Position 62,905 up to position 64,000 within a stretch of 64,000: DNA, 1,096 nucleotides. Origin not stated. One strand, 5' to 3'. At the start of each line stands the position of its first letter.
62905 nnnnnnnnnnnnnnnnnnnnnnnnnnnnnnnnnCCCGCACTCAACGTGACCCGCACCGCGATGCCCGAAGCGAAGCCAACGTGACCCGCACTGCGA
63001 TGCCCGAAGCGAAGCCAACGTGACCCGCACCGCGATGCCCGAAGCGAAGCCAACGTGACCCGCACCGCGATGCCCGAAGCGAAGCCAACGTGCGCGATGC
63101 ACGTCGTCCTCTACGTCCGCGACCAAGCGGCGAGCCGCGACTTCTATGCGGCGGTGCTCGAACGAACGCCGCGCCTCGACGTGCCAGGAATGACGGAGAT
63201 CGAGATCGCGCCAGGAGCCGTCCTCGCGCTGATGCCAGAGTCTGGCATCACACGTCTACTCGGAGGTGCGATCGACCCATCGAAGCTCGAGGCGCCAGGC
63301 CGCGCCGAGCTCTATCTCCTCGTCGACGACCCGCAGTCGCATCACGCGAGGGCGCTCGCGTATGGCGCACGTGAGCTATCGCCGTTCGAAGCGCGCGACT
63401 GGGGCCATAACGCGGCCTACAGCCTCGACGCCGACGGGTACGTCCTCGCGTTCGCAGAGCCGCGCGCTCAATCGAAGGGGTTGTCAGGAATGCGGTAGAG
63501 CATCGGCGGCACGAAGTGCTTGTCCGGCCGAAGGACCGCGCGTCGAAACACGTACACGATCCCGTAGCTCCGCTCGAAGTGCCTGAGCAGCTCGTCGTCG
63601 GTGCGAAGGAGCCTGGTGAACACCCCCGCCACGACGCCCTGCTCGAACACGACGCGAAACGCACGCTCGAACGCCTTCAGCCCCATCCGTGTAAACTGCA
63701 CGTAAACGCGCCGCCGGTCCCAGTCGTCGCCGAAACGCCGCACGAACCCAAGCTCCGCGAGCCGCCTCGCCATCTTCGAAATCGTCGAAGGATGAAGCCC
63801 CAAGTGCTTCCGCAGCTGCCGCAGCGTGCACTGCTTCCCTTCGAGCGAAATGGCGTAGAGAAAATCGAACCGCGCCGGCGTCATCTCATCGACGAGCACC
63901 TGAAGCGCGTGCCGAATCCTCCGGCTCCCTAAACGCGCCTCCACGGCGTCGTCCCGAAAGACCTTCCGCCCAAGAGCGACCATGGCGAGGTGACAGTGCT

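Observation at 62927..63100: Perfect 35-bp tandem array that duplicates a gene's last 7 codons plus stop, giving 4 mini-ORFs; the last copy is fused in frame to the VOC gene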

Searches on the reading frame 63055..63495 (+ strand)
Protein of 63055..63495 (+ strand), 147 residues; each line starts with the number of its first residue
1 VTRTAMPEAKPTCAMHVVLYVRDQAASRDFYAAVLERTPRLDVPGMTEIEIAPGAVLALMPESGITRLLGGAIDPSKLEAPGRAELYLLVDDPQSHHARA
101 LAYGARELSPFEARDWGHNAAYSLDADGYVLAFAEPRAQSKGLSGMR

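Call 11: find_encoding_contigs(protein=window:63097-63495:+, flank=10000, max_places=10)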
Protein window:63097-63495:+ (133 aa): no gene with exactly this product is on record in the collection.

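Call 12: search_protein_families(library=pfam, proteins=[window:63097-63495:+], max_evalue=0.01)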
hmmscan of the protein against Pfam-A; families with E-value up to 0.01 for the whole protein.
window:63097-63495:+ (133 aa): 3 families
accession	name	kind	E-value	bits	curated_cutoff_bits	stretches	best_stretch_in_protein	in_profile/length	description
PF00903.31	Glyoxalase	-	6.2e-07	30.3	20.6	1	2-119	4-121/121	Glyoxalase/Bleomycin resistance protein/Dioxygenase superfamily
PF18029.7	Glyoxalase_6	-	9.4e-07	29.9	23.6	1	3-115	2-101/106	Glyoxalase-like domain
PF12681.13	Glyoxalase_2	-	0.0073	16.7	30.1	0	3-120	4-114/118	Glyoxalase-like domain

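Call 13: find_encoding_contigs(protein=window:63055-63495:+, flank=10000, max_places=10)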
Protein window:63055-63495:+ (147 aa): no gene with exactly this product is on record in the collection.

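Call 24: find_homologous_proteins(query=window:63097-63495:+, max_evalue=1e-10)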
Query window:63097-63495:+ (133 aa): 1401 proteins with E <= 1e-10 among 1600 candidates; the best 120 are listed.
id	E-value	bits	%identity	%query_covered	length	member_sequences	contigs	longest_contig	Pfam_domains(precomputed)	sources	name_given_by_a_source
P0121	9.0e-79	280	97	100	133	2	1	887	PF00903.32,PF18029.8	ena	-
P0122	5.2e-56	206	77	93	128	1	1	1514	PF00903.32,PF18029.8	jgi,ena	-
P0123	8.4e-56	205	80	92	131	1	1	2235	PF00903.32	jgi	jgi:uncharacterized protein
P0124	9.8e-56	205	79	92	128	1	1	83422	PF00903.32,PF18029.8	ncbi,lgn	-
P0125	3.3e-55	204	78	91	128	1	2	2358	PF00903.32,PF18029.8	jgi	jgi:uncharacterized protein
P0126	4.3e-55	203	78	91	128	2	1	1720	PF00903.32,PF18029.8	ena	-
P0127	4.5e-55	203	79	89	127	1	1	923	PF00903.32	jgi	jgi:catechol 2,3-dioxygenase-like lactoylglutathione lyase family enzyme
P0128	2.4e-54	201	79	91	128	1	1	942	PF00903.32,PF18029.8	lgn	-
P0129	7.6e-54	199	77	89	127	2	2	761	PF00903.32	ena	-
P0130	1.2e-53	199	77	91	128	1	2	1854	PF00903.32,PF18029.8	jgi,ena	jgi:catechol 2,3-dioxygenase-like lactoylglutathione lyase family enzyme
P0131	1.7e-53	198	74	91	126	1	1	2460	PF00903.32,PF18029.8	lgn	-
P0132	1.4e-51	192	75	92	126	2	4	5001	PF00903.32,PF18029.8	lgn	-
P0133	1.2e-50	189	71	92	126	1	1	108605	PF00903.32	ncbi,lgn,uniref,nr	ncbi:VOC family protein [Chondromyces apiculatus]|uniref:VOC domain-containing protein n=1 Tax=Chond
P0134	1.2e-50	189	70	90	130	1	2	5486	PF12681.14,PF00903.32,PF18029.8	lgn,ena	-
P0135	2.5e-50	188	73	92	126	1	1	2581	PF00903.32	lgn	-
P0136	1.0e-49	186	76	89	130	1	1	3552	PF00903.32,PF18029.8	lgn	-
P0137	5.0e-49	184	76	89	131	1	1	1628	PF00903.32,PF18029.8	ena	-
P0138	9.3e-49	183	72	92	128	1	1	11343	PF00903.32,PF18029.8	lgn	-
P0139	1.8e-48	182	67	97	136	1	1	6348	PF00903.32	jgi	jgi:catechol 2,3-dioxygenase-like lactoylglutathione lyase family enzyme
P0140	4.3e-48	181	71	88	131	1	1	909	PF12681.14,PF00903.32,PF18029.8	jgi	-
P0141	5.6e-48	180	70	91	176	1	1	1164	PF00903.32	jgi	jgi:catechol 2,3-dioxygenase-like lactoylglutathione lyase family enzyme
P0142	1.5e-47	179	72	90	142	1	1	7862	PF00903.32,PF18029.8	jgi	jgi:uncharacterized glyoxalase superfamily protein PhnB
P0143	2.2e-47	178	69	91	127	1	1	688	PF12681.14,PF00903.32,PF18029.8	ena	-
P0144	4.0e-47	177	68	91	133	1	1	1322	PF00903.32,PF18029.8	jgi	jgi:catechol 2,3-dioxygenase-like lactoylglutathione lyase family enzyme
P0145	3.6e-46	174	70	92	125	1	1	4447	PF00903.32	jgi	jgi:uncharacterized protein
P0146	4.3e-46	174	69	92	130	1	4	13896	PF12681.14,PF00903.32,PF18029.8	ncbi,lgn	-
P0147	6.9e-46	173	69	90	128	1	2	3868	PF12681.14,PF00903.32,PF18029.8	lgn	-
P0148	1.1e-45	173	67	92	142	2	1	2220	PF12681.14,PF00903.32,PF18029.8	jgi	-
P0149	1.6e-45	172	70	91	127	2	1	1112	PF12681.14,PF00903.32,PF18029.8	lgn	-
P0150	1.9e-45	172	66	92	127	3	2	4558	PF00903.32,PF18029.8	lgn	-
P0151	2.0e-45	172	71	91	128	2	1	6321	PF22677.3,PF00903.32,PF18029.8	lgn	-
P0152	2.4e-45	172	68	90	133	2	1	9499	PF12681.14,PF00903.32,PF18029.8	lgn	-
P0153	4.0e-45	171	67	90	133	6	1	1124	PF00903.32,PF18029.8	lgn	-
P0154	7.8e-45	170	69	91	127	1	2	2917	PF12681.14,PF00903.32,PF18029.8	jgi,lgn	-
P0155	1.1e-44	170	65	90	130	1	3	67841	PF00903.32,PF18029.8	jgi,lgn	jgi:catechol 2,3-dioxygenase-like lactoylglutathione lyase family enzyme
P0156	1.1e-44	170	68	90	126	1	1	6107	PF12681.14,PF00903.32,PF18029.8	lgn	-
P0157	1.7e-44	169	70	89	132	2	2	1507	PF00903.32,PF18029.8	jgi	jgi:catechol 2,3-dioxygenase-like lactoylglutathione lyase family enzyme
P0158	1.9e-44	169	67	89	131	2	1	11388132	PF00903.32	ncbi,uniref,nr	ncbi:VOC family protein [Chondromyces crocatus]|uniref:Lactoylglutathione lyase n=1 Tax=Chondromyces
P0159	2.1e-44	169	68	89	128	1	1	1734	PF00903.32,PF18029.8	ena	-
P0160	2.2e-44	169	71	92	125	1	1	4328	PF00903.32,PF18029.8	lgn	-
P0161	2.5e-44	168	69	92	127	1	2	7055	PF00903.32,PF18029.8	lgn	-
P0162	2.6e-44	168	69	91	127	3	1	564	PF12681.14,PF00903.32,PF18029.8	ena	-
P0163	2.9e-44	168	68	93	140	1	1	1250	PF12681.14,PF00903.32,PF18029.8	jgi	jgi:catechol 2,3-dioxygenase-like lactoylglutathione lyase family enzyme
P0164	3.2e-44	168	68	90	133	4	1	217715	PF00903.32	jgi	-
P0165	3.4e-44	168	70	89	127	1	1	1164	PF12681.14,PF00903.32,PF18029.8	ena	-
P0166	3.6e-44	168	65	92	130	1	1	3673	PF12681.14,PF00903.32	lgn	-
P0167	4.8e-44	167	68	89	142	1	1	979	PF00903.32,PF18029.8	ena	-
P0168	1.7e-43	166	65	94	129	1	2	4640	PF00903.32,PF18029.8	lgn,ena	-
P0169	2.0e-43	165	66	94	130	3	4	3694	PF00903.32,PF18029.8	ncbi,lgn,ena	-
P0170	2.4e-43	165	63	98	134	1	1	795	PF00903.32,PF18029.8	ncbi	-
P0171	2.8e-43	165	64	94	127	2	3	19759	PF12681.14,PF00903.32,PF18029.8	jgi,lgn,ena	-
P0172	3.2e-43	165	65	95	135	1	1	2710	PF00903.32,PF18029.8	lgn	-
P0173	3.2e-43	165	67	90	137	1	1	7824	PF12681.14,PF00903.32,PF18029.8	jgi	jgi:catechol 2,3-dioxygenase-like lactoylglutathione lyase family enzyme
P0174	3.7e-43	165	70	89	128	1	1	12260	PF12681.14,PF00903.32,PF18029.8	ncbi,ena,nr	ncbi:MAG TPA: VOC family protein [Polyangiaceae bacterium]|nr:VOC family protein [Polyangiaceae bact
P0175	4.5e-43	164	68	89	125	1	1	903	PF12681.14,PF00903.32,PF18029.8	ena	-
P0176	5.6e-43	164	68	89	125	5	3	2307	PF00903.32,PF18029.8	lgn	-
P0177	7.2e-43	164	68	94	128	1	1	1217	PF00903.32,PF18029.8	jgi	jgi:catechol 2,3-dioxygenase-like lactoylglutathione lyase family enzyme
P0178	8.3e-43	163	66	89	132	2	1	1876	PF00903.32,PF18029.8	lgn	-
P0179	1.0e-42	163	68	89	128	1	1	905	PF00903.32,PF18029.8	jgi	jgi:catechol 2,3-dioxygenase-like lactoylglutathione lyase family enzyme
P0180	1.0e-42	163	62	99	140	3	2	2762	PF12681.14,PF00903.32,PF18029.8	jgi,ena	-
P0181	1.3e-42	163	68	90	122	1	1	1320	PF12681.14,PF00903.32,PF18029.8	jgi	jgi:catechol 2,3-dioxygenase-like lactoylglutathione lyase family enzyme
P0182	1.5e-42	163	70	91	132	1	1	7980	PF00903.32,PF18029.8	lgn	-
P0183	1.6e-42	163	68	90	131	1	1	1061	PF12681.14,PF00903.32,PF18029.8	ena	-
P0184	1.7e-42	162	68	92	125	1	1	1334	PF00903.32,PF18029.8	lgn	-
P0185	2.2e-42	162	71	89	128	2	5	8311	PF00903.32,PF18029.8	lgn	-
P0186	2.5e-42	162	65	95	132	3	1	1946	PF00903.32,PF18029.8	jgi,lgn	-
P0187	2.6e-42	162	68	89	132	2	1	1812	PF00903.32,PF18029.8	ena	-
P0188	2.8e-42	162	66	92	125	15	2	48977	PF00903.32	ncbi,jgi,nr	ncbi:MAG TPA: glyoxalase [Elusimicrobia bacterium]|nr:MAG: glyoxalase [Elusimicrobia bacterium GWB2_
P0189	3.0e-42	162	63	95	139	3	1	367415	PF12681.14,PF00903.32,PF18029.8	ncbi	ncbi:MAG: VOC family protein [Labilithrix sp.]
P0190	3.6e-42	161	62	94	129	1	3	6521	PF12681.14,PF00903.32,PF18029.8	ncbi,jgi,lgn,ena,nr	ncbi:MAG TPA: VOC family protein [Elusimicrobiales bacterium]|nr:VOC family protein [Elusimicrobiale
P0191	4.2e-42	161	68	89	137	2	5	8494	PF00903.32,PF18029.8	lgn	-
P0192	4.3e-42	161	68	91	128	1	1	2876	PF00903.32,PF18029.8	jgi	jgi:catechol 2,3-dioxygenase-like lactoylglutathione lyase family enzyme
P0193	4.7e-42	161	67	92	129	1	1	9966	PF00903.32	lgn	-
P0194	6.4e-42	161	64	95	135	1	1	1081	PF00903.32,PF18029.8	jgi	jgi:catechol 2,3-dioxygenase-like lactoylglutathione lyase family enzyme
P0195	8.6e-42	160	66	90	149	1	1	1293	PF00903.32,PF18029.8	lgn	-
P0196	9.4e-42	160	64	95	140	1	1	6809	PF00903.32,PF18029.8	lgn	-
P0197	9.9e-42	160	68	89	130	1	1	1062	PF00903.32,PF18029.8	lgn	-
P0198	1.0e-41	160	66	92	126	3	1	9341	PF00903.32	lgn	-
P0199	1.1e-41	160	65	91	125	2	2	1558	PF00903.32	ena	-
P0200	1.2e-41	160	69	91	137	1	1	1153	PF00903.32,PF18029.8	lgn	-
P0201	1.3e-41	160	66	89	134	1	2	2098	PF00903.32,PF18029.8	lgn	-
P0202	1.3e-41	160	67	89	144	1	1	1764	PF00903.32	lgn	-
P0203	1.5e-41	159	66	91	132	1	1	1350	PF12681.14,PF00903.32,PF18029.8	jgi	jgi:uncharacterized protein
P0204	1.5e-41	159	67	91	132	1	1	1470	PF00903.32,PF18029.8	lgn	-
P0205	1.6e-41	159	67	90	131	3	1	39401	PF00903.32,PF18029.8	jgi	-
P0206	1.6e-41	159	68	91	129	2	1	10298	PF18029.8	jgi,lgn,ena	-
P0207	1.6e-41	159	68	89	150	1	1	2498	PF12681.14,PF00903.32,PF18029.8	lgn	-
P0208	1.8e-41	159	66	92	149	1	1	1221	PF00903.32,PF18029.8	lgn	-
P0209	1.9e-41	159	66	92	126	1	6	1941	PF00903.32,PF18029.8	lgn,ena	-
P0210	2.0e-41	159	66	92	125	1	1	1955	PF00903.32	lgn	-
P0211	2.0e-41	159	66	89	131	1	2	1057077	PF00903.32,PF18029.8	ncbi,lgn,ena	-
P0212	2.4e-41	159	66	91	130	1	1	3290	PF00903.32,PF18029.8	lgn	-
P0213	2.5e-41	159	63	92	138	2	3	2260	PF00903.32,PF18029.8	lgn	-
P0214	2.5e-41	159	65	92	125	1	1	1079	PF00903.32,PF18029.8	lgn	-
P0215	2.8e-41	159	65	92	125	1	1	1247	PF00903.32,PF18029.8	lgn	-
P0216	2.9e-41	158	66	90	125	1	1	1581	PF00903.32,PF18029.8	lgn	-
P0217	3.0e-41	158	67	91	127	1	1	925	PF00903.32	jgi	jgi:uncharacterized protein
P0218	3.0e-41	158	68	89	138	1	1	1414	PF00903.32,PF18029.8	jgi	jgi:catechol 2,3-dioxygenase-like lactoylglutathione lyase family enzyme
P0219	3.1e-41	158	67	91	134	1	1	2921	PF00903.32,PF18029.8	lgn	-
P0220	3.2e-41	158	64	90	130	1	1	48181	PF12681.14,PF00903.32,PF18029.8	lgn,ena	-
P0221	3.6e-41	158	64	91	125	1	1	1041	PF00903.32,PF18029.8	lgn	-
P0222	3.7e-41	158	66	91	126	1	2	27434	PF12681.14,PF00903.32,PF18029.8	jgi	jgi:catechol 2,3-dioxygenase-like lactoylglutathione lyase family enzyme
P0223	4.1e-41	158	66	90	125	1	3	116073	PF00903.32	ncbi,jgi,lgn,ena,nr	ncbi:MAG: glyoxalase [Elusimicrobia bacterium HGW-Elusimicrobia-3]|nr:MAG: glyoxalase [Elusimicrobia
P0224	4.5e-41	158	64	89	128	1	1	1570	PF12681.14,PF00903.32,PF18029.8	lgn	-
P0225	4.6e-41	158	63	95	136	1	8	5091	PF00903.32,PF18029.8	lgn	-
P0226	4.8e-41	158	63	90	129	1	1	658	PF12681.14,PF00903.32,PF18029.8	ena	-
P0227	5.1e-41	158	63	89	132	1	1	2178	PF00903.32,PF18029.8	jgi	-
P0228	5.4e-41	158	67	90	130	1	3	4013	PF00903.32,PF18029.8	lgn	-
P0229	6.1e-41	157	66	92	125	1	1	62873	PF00903.32,PF18029.8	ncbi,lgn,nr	ncbi:MAG: VOC family protein [Elusimicrobiales bacterium]|nr:VOC family protein [Elusimicrobiales ba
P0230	6.2e-41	157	66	90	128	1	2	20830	PF12681.14,PF00903.32,PF18029.8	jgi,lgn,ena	-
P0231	6.8e-41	157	66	91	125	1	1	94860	PF00903.32,PF18029.8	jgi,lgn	jgi:catechol 2,3-dioxygenase-like lactoylglutathione lyase family enzyme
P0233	7.3e-41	157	68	90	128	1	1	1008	PF00903.32,PF18029.8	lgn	-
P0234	7.7e-41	157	66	92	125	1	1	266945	PF12681.14,PF00903.32,PF18029.8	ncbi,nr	ncbi:MAG: VOC family protein [Elusimicrobiales bacterium]|nr:VOC family protein [Elusimicrobiales ba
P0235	7.7e-41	157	64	90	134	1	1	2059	PF00903.32,PF18029.8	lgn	-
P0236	7.8e-41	157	64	91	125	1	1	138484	PF00903.32,PF18029.8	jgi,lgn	jgi:catechol 2,3-dioxygenase-like lactoylglutathione lyase family enzyme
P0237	8.1e-41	157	62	93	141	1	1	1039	PF00903.32,PF18029.8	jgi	jgi:catechol 2,3-dioxygenase-like lactoylglutathione lyase family enzyme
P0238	8.2e-41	157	64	93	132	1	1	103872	PF00903.32,PF18029.8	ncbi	-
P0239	8.6e-41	157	62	93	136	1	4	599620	PF00903.32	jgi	jgi:uncharacterized protein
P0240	8.7e-41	157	67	91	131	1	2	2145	PF00903.32,PF18029.8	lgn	-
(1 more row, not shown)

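Call 26: list_cluster_members(proteins=[P0001, window:63070-63495:+, window:63055-63495:+, window:63097-63495:+, P0121, window:63471-63983:-])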
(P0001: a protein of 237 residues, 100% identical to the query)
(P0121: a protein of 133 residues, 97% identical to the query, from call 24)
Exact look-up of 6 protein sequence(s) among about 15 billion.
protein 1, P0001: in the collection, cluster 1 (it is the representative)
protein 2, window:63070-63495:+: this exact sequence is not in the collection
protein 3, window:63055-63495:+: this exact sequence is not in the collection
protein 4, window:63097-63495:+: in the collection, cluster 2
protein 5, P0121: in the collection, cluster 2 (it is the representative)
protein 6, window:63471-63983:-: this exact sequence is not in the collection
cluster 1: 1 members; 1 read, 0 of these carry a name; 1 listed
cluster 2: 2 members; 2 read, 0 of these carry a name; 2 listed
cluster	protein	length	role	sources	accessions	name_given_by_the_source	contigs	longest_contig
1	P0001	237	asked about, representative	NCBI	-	-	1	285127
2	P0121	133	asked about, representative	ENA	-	-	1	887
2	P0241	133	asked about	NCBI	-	-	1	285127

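Call 27: find_encoding_contigs(protein=P0121, flank=10000, max_places=5)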
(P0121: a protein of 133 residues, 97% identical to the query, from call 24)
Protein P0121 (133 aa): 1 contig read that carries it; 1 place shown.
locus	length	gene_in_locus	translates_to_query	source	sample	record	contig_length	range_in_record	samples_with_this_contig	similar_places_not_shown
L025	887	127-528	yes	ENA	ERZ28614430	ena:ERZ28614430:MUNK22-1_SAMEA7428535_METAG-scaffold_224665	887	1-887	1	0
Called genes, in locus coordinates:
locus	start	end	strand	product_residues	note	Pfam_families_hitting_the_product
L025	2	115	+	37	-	?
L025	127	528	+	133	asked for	PF00903:Glyoxalase, PF18029:Glyoxalase_6 (weak)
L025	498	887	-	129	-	?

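Call 29: find_encoding_contigs(protein=P0124, flank=3000, max_places=3)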
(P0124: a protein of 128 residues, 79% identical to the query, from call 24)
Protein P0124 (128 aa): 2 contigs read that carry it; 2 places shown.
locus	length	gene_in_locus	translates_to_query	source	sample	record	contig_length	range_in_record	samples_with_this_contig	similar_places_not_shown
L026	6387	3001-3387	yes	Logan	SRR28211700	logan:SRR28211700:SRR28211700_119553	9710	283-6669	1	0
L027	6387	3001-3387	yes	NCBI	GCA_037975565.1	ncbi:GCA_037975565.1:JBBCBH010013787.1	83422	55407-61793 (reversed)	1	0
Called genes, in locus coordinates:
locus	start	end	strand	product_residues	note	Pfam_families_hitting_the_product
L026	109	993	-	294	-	PF01073:3Beta_HSD (weak), PF01370:Epimerase, PF04321:RmlD_sub_bind (weak), PF05368:NmrA, PF13460:NAD_binding_10, PF16363:GDP_Man_Dehyd (faint)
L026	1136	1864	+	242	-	PF00165:HTH_AraC (faint), PF12833:HTH_18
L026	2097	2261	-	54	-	-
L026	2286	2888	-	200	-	PF12724:Flavodoxin_5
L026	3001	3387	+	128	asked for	PF00903:Glyoxalase, PF18029:Glyoxalase_6 (weak)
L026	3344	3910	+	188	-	-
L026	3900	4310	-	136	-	PF01850:PIN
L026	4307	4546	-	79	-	-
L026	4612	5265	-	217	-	-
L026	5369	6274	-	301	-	PF13385:Laminin_G_3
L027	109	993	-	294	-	PF01073:3Beta_HSD (weak), PF01370:Epimerase, PF04321:RmlD_sub_bind (weak), PF05368:NmrA, PF13460:NAD_binding_10, PF16363:GDP_Man_Dehyd (faint)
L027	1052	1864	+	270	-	PF00165:HTH_AraC (faint), PF12833:HTH_18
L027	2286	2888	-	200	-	PF12724:Flavodoxin_5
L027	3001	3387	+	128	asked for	PF00903:Glyoxalase, PF18029:Glyoxalase_6 (weak)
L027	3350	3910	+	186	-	-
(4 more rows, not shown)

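Call 30: find_encoding_contigs(protein=P0123, flank=3000, max_places=3)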
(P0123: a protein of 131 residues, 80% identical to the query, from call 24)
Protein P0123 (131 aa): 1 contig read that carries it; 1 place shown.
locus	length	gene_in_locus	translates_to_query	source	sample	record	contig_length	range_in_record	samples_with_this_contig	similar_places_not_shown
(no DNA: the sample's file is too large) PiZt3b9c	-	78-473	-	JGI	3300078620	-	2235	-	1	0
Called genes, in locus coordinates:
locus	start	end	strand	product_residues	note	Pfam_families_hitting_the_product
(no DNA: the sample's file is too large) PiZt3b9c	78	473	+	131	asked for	PF00903:Glyoxalase (weak)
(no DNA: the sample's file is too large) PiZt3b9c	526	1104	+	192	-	PF03729:DUF308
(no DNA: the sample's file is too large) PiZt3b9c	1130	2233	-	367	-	?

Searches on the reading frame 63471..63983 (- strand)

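Call 12: search_protein_families(library=pfam, proteins=[window:63471-63983:-], max_evalue=0.01)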
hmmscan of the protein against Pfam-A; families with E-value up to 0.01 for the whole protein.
window:63471-63983:- (171 aa): 9 families
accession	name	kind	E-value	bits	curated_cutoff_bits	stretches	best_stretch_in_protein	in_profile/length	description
PF12802.13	MarR_2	-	2.5e-10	40.8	27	1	34-92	3-61/61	MarR family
PF01047.28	MarR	-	2.1e-09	37.5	24.6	1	35-93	2-59/59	MarR family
PF13463.12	HTH_27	-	5e-06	27.1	22.2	1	43-99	10-66/68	Winged helix DNA-binding domain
PF09339.16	HTH_IclR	-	6.5e-06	26.3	22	1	41-83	8-50/52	IclR helix-turn-helix domain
PF13601.12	HTH_34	-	0.00027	21.5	27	1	50-110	13-74/80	Winged helix DNA-binding domain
PF01325.25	Fe_dep_repress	-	0.00088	19.9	26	1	43-82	14-53/60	Iron dependent repressor, N-terminal DNA binding domain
PF22381.2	Staph_reg_Sar_Rot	-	0.0021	18.6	27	1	38-103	16-80/85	Transcriptional regulator SarA/Rot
PF01022.26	HTH_5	-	0.0029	17.9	22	1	37-82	3-46/47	Bacterial regulatory protein, arsR family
PF25212.1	HVO_A0114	-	0.0032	17.6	27.6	1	29-98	15-82/84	HVO_A0114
